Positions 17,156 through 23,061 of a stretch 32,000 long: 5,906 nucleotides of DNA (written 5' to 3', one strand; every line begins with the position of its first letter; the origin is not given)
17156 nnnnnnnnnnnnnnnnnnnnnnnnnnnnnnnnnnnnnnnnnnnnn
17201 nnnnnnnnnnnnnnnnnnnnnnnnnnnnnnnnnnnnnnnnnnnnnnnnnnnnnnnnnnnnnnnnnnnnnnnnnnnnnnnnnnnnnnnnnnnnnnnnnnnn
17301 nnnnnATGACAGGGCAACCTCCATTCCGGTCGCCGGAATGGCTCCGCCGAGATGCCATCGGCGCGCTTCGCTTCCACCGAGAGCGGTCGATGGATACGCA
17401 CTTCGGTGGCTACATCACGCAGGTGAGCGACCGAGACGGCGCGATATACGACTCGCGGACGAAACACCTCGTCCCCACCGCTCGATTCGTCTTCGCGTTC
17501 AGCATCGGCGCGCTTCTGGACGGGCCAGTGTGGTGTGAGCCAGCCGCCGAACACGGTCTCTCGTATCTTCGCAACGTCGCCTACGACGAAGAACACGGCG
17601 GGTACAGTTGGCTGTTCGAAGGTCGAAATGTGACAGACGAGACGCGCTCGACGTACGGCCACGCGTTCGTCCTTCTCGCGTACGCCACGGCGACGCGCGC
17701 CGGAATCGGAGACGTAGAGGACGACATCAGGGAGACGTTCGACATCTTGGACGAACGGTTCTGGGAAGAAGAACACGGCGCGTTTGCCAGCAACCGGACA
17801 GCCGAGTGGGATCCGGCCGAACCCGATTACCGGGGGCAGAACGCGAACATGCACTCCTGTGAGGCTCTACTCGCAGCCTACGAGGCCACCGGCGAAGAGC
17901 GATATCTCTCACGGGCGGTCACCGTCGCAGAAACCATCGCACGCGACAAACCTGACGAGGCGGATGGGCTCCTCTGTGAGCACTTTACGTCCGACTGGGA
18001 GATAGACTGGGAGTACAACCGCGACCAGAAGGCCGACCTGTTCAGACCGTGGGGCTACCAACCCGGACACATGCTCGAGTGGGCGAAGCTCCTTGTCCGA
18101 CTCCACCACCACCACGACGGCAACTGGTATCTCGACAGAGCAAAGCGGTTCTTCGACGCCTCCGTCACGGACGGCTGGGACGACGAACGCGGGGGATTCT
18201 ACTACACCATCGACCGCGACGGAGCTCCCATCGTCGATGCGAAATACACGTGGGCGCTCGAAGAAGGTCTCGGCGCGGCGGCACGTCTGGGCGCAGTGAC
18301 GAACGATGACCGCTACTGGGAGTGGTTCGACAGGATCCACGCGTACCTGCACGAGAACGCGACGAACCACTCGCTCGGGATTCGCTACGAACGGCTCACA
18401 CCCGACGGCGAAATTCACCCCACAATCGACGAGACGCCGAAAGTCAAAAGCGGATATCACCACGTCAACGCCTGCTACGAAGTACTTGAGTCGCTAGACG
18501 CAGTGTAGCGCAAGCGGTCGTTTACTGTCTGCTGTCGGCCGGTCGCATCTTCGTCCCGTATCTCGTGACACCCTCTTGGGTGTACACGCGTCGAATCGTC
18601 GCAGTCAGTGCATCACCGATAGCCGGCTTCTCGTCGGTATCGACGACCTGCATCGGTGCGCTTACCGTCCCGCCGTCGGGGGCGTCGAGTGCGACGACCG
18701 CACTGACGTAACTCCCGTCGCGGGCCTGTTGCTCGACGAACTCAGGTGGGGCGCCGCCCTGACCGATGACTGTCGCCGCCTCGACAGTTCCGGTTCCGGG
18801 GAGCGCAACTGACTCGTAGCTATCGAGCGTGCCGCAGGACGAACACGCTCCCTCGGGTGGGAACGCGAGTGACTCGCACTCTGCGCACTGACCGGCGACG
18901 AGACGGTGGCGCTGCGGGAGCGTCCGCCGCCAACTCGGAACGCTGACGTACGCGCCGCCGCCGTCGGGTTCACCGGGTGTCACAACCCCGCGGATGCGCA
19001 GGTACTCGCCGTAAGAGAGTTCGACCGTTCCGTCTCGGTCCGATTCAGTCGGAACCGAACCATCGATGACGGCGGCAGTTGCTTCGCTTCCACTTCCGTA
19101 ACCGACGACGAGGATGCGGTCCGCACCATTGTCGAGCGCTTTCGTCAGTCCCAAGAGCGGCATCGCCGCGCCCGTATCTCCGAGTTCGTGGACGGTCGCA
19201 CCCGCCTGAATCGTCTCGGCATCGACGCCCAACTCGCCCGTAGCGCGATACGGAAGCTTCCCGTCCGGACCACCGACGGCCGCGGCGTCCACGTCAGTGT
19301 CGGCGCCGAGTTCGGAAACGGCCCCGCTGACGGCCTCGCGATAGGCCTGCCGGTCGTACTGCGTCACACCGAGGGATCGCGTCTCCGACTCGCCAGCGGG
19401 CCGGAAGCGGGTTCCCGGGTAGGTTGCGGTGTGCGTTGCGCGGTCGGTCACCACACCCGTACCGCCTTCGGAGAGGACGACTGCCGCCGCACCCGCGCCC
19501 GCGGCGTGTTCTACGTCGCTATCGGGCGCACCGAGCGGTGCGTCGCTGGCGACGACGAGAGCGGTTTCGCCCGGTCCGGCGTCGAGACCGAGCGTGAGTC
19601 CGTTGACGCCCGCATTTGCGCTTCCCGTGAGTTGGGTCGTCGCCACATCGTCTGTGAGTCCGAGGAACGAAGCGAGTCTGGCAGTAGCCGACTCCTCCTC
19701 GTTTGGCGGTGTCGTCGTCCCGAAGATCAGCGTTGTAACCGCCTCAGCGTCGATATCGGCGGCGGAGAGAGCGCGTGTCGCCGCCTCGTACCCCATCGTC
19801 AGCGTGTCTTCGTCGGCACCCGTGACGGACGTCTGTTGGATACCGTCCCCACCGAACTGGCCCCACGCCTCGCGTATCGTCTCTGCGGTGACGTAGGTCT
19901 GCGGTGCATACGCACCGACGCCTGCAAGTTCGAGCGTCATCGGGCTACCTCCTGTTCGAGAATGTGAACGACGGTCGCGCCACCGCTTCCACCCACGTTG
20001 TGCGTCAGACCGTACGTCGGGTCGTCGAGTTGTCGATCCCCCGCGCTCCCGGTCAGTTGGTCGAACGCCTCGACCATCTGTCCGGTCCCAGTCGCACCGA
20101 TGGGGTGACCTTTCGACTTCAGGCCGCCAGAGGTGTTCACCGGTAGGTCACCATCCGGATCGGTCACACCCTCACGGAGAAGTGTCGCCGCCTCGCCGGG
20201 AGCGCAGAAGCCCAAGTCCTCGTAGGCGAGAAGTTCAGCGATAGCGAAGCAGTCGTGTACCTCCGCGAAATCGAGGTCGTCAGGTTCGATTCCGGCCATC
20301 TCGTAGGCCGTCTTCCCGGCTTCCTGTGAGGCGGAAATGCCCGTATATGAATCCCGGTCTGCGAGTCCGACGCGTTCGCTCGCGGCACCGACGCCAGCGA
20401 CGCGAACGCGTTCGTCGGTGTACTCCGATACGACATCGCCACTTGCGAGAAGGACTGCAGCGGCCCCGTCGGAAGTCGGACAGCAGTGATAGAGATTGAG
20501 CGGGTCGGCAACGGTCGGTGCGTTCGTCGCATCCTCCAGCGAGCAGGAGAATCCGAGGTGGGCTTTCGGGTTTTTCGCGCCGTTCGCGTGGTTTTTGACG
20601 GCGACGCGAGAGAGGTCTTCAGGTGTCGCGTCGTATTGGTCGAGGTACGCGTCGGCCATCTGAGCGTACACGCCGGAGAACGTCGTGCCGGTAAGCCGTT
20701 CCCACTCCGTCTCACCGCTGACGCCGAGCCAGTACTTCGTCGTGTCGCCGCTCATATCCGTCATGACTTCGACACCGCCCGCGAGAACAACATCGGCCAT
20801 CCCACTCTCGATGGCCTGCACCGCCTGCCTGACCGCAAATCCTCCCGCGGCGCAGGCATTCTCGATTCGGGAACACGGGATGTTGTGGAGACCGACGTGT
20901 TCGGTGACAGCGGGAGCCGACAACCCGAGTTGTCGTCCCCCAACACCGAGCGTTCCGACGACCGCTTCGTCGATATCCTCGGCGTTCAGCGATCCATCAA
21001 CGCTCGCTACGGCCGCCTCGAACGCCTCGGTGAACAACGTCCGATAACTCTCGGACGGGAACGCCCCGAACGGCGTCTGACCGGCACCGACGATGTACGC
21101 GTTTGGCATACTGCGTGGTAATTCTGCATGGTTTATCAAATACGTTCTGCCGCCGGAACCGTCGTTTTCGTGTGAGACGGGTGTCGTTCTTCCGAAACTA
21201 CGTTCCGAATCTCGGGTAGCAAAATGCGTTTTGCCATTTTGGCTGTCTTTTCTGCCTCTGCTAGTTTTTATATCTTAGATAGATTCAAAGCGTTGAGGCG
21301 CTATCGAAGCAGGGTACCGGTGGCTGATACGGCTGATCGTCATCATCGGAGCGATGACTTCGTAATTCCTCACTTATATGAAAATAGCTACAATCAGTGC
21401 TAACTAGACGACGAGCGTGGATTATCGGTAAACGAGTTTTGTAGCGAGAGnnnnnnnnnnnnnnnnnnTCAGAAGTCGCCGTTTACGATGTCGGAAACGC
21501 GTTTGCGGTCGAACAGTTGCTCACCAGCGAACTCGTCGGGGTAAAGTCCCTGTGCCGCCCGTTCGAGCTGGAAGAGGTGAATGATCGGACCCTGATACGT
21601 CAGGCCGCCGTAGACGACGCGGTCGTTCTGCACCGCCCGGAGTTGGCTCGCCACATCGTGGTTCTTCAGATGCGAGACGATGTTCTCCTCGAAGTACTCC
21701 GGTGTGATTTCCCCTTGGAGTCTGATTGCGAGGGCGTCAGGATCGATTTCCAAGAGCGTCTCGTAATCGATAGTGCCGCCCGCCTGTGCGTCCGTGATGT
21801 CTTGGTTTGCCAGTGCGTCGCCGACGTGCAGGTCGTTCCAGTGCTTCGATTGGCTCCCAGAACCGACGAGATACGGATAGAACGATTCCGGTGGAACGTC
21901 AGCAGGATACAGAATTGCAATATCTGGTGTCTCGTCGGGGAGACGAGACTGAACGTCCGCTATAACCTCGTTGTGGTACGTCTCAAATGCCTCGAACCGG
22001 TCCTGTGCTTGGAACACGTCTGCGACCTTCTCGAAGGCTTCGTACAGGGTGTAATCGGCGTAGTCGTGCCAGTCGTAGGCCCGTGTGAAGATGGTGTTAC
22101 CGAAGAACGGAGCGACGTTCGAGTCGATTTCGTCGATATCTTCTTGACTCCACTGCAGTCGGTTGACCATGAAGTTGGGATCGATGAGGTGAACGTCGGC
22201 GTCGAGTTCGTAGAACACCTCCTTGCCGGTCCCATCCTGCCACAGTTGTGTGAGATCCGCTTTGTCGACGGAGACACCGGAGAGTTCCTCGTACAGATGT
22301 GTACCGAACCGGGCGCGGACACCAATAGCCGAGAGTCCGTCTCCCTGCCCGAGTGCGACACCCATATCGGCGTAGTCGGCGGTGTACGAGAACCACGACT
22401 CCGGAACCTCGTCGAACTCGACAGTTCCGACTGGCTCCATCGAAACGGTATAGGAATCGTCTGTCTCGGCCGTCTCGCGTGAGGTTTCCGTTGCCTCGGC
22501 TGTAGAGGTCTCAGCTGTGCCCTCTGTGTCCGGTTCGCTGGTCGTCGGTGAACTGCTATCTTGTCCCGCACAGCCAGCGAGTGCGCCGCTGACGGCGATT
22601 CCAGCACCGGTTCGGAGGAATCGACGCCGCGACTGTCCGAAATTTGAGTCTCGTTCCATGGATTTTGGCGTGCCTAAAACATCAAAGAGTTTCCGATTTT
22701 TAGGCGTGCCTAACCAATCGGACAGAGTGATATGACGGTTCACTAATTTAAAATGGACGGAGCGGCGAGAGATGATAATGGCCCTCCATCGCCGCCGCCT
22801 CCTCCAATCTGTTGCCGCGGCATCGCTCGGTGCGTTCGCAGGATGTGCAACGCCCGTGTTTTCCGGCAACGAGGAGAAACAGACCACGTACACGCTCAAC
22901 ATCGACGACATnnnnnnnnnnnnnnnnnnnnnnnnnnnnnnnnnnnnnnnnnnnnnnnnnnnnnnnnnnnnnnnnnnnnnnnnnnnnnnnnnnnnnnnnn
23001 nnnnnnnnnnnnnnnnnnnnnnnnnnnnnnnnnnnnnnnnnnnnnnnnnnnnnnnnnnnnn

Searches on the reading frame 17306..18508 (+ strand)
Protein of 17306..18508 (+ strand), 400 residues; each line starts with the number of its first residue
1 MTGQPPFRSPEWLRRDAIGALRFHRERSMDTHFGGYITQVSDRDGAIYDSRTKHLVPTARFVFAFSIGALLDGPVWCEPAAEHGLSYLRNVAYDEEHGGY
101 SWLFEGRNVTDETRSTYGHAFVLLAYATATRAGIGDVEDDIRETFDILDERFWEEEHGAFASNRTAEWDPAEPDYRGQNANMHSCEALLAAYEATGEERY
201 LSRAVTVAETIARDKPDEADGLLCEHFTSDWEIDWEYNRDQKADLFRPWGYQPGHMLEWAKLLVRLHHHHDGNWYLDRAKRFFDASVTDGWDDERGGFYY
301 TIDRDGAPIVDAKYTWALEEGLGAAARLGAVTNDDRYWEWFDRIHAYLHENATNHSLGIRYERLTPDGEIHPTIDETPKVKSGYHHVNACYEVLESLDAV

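Call 4: search_protein_families(library=pfam, proteins=[window:17306-18508:+], max_evalue=0.01)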
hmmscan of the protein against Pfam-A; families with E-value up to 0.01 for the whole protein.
window:17306-18508:+ (400 aa): 4 families
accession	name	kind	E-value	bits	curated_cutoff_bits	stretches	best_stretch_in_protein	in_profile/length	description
PF07221.17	GlcNAc_2-epim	-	2.4e-98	330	23.4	1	35-389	1-347/347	N-acylglucosamine 2-epimerase (GlcNAc 2-epimerase)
PF03663.20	Glyco_hydro_76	-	1.3e-05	25.3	25.9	1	268-350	106-188/366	Glycosyl hydrolase family 76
PF07944.18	Beta-AFase-like_GH127_cat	-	0.00032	20.3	24.9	0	174-214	170-210/376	Beta-L-arabinofuranosidase, GH127 catalytic domain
PF06662.19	C5-epim_C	-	0.0016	18.4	23.3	0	183-210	33-60/188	D-glucuronyl C5-epimerase C-terminus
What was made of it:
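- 17306..18508 (+): AGE-superfamily (N-acylglucosamine 2-epimerase / mannose isomerase-like) protein, divergent from the TIM gene. PF07221 E=2e-98 (call 4).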

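Call 7: search_protein_families(library=ncbifam, proteins=[window:17306-18508:+], max_evalue=0.001)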
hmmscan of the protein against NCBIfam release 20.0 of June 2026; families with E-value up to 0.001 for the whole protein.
window:17306-18508:+ (400 aa): 3 families
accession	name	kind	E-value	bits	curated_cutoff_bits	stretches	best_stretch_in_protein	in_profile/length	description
NF051846.1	ManIsomPseudo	equivalog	8.2e-67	225.9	600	1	11-370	8-366/401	D-mannose isomerase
NF052547.1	AcylGsamEpipAGE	equivalog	8.8e-20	71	600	1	21-398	17-382/384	n-acyl-d-glucosamine 2-epimerase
NF041848.1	celb_epim_EpiA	equivalog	2.1e-13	50.1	800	1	24-168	28-173/405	cellobiose 2-epimerase EpiA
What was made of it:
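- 17306..18508 (+): NCBIfam D-mannose isomerase 226 bits, below the cut-off of 600 (call 7).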

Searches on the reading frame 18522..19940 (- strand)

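Call 4: search_protein_families(library=pfam, proteins=[window:18522-19940:-], max_evalue=0.01)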
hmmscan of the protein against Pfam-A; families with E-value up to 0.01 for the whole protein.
window:18522-19940:- (472 aa): 4 families
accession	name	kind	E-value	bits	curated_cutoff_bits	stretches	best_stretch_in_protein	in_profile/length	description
PF12172.15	zf-ChsH2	-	1e-06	28.9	23.2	1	342-370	4-32/37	ChsH2, rubredoxin-like zinc ribbon domain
PF01796.24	OB_ChsH2_C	-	7e-05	23.1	27.1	1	378-449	2-64/65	ChsH2, C-terminal OB-fold domain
PF08541.16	ACP_syn_III_C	-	0.002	18.7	26.6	1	236-292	30-88/90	3-Oxoacyl-[acyl-carrier-protein (ACP)] synthase III C terminal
PF00108.29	Thiolase_N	-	0.0032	17.3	26.4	1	43-118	20-95/260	Thiolase, N-terminal domain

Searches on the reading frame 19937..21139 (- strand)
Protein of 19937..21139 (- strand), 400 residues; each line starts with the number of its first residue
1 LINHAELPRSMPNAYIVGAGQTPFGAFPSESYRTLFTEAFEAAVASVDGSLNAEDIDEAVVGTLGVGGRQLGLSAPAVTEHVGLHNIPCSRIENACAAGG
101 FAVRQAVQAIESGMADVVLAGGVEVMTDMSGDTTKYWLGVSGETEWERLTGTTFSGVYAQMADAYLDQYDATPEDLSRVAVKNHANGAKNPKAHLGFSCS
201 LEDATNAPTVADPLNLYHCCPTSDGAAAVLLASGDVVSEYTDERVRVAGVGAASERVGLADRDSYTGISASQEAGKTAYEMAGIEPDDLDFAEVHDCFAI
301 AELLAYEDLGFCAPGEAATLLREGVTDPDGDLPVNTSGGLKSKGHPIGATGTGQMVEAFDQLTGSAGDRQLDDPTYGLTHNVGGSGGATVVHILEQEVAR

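Call 4: search_protein_families(library=pfam, proteins=[window:19937-21139:-], max_evalue=0.01)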
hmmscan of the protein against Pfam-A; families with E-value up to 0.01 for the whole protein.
window:19937-21139:- (400 aa): 5 families
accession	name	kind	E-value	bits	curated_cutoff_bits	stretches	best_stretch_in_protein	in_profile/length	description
PF22691.2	Thiolase_C_1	-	1.8e-47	161.2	28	1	251-395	1-143/144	Thiolase C-terminal domain-like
PF00108.29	Thiolase_N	-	5.7e-28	98.4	26.4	1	15-233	2-258/260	Thiolase, N-terminal domain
PF02803.24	Thiolase_C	-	2.7e-09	37.2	27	1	272-367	25-102/123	Thiolase, C-terminal domain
PF00109.32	ketoacyl-synt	-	4.8e-07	30.1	20.8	1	92-128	170-206/252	Beta-ketoacyl synthase, N-terminal domain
PF08545.16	ACP_syn_III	-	0.00032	21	24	0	92-128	3-39/80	3-Oxoacyl-[acyl-carrier-protein (ACP)] synthase III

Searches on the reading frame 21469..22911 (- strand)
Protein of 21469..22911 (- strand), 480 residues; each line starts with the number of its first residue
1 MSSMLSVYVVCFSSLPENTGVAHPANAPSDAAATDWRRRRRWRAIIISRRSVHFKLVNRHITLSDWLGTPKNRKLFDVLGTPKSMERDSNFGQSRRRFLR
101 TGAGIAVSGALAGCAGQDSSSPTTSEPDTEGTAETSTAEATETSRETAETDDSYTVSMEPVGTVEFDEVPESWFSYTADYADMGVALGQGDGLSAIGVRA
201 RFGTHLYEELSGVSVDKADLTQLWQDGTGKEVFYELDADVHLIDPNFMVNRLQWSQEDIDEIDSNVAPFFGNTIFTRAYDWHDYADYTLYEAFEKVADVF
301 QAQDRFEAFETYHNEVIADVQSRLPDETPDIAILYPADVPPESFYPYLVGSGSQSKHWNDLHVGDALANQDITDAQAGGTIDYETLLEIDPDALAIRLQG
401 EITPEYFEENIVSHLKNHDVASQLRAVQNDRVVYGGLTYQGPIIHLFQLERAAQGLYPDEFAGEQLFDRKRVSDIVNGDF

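Call 5: search_protein_families(library=pfam, proteins=[window:21469-22911:-], max_evalue=0.001)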
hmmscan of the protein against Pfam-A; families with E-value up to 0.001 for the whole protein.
window:21469-22911:- (480 aa): 1 family
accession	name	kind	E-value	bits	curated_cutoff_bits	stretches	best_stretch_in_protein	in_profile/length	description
PF01497.23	Peripla_BP_2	-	8.1e-12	45.5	27.5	1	244-434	58-230/235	Periplasmic binding protein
